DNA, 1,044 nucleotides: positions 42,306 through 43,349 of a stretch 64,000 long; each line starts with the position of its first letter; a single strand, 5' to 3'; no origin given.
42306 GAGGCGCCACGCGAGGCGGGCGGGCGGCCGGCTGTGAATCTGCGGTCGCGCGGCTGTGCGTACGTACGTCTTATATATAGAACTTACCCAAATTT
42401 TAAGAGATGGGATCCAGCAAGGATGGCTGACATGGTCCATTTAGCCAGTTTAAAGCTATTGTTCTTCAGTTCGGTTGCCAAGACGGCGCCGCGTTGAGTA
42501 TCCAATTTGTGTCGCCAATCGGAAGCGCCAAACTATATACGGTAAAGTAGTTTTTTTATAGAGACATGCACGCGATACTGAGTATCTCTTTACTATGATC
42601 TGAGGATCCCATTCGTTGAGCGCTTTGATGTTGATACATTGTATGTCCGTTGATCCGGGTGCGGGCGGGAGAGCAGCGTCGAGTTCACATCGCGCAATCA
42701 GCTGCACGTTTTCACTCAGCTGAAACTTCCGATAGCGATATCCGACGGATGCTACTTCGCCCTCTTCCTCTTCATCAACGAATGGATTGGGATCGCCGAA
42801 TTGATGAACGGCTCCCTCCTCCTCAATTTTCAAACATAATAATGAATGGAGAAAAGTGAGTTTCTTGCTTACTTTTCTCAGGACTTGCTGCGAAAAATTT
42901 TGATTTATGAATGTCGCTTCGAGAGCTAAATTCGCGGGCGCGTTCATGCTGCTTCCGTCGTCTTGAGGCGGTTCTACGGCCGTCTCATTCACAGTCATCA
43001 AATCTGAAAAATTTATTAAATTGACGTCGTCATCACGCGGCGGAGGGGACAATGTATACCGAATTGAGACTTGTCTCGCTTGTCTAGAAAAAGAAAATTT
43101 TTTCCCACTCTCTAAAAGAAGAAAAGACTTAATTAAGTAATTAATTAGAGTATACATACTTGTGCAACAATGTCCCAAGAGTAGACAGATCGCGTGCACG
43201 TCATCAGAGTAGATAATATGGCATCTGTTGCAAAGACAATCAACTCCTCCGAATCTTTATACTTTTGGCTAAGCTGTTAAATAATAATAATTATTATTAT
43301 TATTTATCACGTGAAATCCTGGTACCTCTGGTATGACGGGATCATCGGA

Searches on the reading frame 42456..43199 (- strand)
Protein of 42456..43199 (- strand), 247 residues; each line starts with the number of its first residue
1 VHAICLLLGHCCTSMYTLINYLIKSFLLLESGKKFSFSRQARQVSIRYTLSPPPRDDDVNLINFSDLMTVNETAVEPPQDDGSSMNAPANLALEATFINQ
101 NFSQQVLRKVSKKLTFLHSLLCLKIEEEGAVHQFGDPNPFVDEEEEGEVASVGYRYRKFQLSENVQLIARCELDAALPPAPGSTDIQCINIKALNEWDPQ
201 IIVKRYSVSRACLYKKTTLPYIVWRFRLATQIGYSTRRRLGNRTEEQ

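Call 63: search_protein_families(library=pfam, proteins=[window:42456-43199:-], max_evalue=0.01)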
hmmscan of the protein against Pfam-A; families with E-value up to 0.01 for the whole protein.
window:42456-43199:- (247 aa): 1 family
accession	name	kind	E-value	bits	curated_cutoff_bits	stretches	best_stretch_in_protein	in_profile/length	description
PF05091.18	eIF-3_zeta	-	5.2e-37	128.4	25.2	1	66-201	290-414/532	Eukaryotic translation initiation factor 3 subunit 7 (eIF-3)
